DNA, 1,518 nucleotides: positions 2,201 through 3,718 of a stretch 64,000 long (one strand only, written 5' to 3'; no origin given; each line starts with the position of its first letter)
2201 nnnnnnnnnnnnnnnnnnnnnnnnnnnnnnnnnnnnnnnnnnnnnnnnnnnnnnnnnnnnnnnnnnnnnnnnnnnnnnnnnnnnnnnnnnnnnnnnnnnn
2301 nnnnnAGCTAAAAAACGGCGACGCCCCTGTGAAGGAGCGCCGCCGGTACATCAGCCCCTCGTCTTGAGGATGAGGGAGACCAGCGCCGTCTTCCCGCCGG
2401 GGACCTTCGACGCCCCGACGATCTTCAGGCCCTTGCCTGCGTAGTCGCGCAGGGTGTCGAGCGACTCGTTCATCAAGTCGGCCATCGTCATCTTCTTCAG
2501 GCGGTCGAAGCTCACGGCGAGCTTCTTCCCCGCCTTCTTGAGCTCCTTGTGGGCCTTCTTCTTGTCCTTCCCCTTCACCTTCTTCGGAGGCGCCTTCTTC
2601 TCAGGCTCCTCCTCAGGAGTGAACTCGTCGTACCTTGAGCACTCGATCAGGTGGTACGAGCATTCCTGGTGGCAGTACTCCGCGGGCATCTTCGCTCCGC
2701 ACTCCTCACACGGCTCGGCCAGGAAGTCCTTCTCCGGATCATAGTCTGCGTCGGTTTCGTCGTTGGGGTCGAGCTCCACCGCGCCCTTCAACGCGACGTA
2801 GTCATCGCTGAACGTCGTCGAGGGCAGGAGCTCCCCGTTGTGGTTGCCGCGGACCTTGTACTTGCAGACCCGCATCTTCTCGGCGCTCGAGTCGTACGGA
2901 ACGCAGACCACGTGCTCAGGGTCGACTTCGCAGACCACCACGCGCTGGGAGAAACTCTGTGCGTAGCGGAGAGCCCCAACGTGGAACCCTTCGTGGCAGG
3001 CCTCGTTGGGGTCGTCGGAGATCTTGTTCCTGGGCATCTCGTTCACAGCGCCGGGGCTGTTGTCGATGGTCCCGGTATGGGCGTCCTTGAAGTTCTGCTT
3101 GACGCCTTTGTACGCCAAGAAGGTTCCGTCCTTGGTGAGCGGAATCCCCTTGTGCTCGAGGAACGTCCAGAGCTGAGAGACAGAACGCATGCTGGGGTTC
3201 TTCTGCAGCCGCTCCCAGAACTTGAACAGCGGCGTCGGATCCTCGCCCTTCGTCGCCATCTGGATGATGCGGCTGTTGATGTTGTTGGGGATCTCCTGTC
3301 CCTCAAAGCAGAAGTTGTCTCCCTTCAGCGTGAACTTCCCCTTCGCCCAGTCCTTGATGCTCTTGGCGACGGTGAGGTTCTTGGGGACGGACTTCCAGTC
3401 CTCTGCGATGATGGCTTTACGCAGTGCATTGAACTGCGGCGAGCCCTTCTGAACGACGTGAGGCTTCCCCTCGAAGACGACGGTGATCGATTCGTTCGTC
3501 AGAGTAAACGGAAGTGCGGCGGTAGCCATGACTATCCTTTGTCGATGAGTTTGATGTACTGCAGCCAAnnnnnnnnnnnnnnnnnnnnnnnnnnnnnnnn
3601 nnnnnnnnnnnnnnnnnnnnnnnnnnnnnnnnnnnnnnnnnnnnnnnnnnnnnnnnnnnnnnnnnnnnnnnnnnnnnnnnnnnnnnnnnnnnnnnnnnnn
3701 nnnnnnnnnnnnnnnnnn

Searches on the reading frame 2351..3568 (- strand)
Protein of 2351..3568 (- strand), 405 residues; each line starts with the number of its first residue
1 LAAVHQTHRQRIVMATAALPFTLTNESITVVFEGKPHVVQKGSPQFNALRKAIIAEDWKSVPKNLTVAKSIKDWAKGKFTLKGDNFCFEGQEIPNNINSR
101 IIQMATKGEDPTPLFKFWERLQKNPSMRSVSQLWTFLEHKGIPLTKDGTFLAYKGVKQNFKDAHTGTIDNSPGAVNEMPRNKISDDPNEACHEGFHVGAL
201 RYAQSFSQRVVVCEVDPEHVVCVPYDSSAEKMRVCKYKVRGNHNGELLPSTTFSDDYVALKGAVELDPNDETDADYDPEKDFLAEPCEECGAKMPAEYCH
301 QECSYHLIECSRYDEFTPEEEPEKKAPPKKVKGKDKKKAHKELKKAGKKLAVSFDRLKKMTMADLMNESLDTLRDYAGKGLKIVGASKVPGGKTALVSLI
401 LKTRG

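Call 10: search_protein_families(library=phrogs, proteins=[window:2351-3568:-], max_evalue=0.001)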
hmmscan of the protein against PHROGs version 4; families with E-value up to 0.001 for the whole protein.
window:2351-3568:- (405 aa): 5 families
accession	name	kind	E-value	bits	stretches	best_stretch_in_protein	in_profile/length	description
phrog_609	-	lysis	6e-67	227.4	1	11-241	809-1042/1055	RIIB lysis inhibitor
phrog_3803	-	lysis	1.3e-38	134.5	1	21-241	281-510/530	RIIB lysis inhibitor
phrog_36818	-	lysis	9.6e-33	114.1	1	107-243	3-145/163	RIIB lysis inhibitor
phrog_11221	-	lysis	1.7e-31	111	1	21-242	9-236/543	RIIB lysis inhibitor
phrog_2886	-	lysis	1.2e-23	84.9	1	101-239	182-328/552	RIIB lysis inhibitor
